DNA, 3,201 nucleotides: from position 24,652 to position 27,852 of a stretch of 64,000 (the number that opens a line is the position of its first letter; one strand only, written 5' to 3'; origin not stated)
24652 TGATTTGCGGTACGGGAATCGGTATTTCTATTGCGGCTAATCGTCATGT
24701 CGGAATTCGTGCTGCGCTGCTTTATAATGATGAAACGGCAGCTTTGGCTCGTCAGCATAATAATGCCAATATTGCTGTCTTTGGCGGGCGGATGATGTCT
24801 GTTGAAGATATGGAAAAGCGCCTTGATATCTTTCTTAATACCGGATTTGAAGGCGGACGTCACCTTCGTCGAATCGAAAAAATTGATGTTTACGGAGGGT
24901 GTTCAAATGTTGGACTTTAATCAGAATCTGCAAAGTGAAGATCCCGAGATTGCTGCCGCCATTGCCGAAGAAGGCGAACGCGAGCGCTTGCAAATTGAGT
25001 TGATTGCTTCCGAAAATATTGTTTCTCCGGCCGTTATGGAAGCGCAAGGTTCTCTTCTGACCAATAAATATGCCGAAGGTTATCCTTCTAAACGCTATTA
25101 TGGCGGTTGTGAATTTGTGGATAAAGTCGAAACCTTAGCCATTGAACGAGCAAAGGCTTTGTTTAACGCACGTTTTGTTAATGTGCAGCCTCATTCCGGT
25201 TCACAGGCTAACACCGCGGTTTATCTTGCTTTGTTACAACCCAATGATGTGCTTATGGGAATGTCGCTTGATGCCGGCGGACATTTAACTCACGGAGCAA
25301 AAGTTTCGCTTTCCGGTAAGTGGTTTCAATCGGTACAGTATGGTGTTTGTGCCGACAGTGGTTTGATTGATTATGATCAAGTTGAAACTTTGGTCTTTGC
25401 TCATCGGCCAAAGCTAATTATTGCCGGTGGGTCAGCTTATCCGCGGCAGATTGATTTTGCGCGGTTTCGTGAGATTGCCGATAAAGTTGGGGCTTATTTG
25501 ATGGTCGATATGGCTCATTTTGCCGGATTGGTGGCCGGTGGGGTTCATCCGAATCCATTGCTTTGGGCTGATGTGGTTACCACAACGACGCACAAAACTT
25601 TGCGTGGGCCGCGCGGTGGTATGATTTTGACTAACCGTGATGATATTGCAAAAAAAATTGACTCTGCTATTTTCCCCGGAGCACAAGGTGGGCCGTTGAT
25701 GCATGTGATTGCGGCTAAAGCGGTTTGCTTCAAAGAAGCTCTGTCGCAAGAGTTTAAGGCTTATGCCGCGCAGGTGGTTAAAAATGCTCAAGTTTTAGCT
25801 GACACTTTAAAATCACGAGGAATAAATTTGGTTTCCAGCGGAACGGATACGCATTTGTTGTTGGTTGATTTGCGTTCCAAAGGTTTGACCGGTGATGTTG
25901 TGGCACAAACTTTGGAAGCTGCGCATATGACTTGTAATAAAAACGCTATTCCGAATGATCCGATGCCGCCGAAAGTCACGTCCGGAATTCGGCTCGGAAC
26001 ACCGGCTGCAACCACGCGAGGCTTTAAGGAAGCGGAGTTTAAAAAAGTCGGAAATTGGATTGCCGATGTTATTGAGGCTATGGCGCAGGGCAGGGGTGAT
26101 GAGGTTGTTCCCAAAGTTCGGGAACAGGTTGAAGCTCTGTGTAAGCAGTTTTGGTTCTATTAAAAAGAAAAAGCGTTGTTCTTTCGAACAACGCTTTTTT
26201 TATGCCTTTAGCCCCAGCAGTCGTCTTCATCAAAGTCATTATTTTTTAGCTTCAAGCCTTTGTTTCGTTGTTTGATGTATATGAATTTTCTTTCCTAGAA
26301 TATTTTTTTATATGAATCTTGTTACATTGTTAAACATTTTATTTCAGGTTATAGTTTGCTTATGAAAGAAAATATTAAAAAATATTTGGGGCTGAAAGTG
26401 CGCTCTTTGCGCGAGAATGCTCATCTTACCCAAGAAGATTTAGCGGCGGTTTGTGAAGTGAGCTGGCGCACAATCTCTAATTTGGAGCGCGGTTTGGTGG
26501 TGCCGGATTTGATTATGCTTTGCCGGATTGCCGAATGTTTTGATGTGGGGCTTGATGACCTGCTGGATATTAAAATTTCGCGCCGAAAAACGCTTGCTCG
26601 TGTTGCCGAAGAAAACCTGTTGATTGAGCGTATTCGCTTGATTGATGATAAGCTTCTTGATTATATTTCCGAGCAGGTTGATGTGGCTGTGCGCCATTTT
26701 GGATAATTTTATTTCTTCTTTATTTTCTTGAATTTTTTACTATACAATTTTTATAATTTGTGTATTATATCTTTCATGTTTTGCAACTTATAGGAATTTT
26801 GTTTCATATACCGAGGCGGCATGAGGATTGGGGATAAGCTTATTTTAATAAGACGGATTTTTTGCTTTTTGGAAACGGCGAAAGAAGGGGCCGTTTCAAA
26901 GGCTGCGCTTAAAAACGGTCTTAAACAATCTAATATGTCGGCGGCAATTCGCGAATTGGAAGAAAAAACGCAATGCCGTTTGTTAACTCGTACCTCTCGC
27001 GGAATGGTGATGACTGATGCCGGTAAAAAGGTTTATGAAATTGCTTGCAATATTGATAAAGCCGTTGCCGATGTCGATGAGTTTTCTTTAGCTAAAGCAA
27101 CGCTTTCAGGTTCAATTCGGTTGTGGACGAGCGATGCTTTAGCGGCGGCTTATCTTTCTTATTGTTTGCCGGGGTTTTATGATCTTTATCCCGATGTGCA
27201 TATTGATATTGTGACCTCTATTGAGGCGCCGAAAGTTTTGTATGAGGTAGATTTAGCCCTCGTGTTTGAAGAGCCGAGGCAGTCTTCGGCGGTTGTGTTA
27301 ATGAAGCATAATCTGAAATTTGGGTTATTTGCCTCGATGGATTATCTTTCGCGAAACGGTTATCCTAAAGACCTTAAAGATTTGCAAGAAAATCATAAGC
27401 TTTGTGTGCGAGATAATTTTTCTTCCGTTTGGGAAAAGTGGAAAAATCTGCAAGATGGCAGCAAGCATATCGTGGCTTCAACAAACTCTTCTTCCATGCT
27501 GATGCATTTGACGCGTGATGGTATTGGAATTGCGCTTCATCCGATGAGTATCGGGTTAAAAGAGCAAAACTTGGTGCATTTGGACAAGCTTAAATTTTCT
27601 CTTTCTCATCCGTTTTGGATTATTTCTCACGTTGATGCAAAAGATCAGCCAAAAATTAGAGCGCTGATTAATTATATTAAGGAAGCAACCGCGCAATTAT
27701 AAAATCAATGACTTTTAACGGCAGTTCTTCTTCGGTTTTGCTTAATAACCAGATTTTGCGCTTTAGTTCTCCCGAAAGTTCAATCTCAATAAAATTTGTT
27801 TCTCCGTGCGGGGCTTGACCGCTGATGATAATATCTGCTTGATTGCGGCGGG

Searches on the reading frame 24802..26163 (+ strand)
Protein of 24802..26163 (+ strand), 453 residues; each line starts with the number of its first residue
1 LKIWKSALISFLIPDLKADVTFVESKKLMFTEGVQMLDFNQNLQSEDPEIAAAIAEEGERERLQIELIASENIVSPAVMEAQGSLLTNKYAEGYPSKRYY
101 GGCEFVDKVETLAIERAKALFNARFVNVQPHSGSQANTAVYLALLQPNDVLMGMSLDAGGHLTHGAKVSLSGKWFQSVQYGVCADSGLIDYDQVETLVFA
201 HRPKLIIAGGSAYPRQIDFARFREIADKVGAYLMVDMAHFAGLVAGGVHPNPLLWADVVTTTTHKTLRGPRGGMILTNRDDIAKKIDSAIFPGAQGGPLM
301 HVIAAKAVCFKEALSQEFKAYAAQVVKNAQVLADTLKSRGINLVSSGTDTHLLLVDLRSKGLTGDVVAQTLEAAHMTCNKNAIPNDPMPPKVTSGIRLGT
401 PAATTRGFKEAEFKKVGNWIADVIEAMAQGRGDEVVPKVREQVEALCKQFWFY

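Call 62: search_protein_families(library=pfam, proteins=[window:24802-26163:+], max_evalue=0.001)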
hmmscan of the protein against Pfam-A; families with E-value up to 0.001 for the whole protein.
window:24802-26163:+ (453 aa): 3 families
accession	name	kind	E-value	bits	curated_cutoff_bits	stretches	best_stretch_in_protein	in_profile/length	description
PF00464.25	SHMT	-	7e-171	568.6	27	1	43-420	1-399/399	Serine hydroxymethyltransferase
PF00155.27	Aminotran_1_2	-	1.5e-05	24.8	19.7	1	101-363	39-314/361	Aminotransferase class I and II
PF01212.27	Beta_elim_lyase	-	4.6e-05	23.3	27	1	130-353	53-283/288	Beta-eliminating lyase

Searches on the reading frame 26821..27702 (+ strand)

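Call 62: search_protein_families(library=pfam, proteins=[window:26821-27702:+], max_evalue=0.001)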
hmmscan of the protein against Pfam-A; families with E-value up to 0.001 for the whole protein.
window:26821-27702:+ (293 aa): 2 families
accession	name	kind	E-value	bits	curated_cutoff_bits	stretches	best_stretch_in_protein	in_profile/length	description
PF03466.25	LysR_substrate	-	1e-19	71.2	28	1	94-290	3-208/209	LysR substrate binding domain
PF00126.33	HTH_1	-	1.1e-14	54.5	26.6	1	11-69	2-60/60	Bacterial regulatory helix-turn-helix protein, lysR family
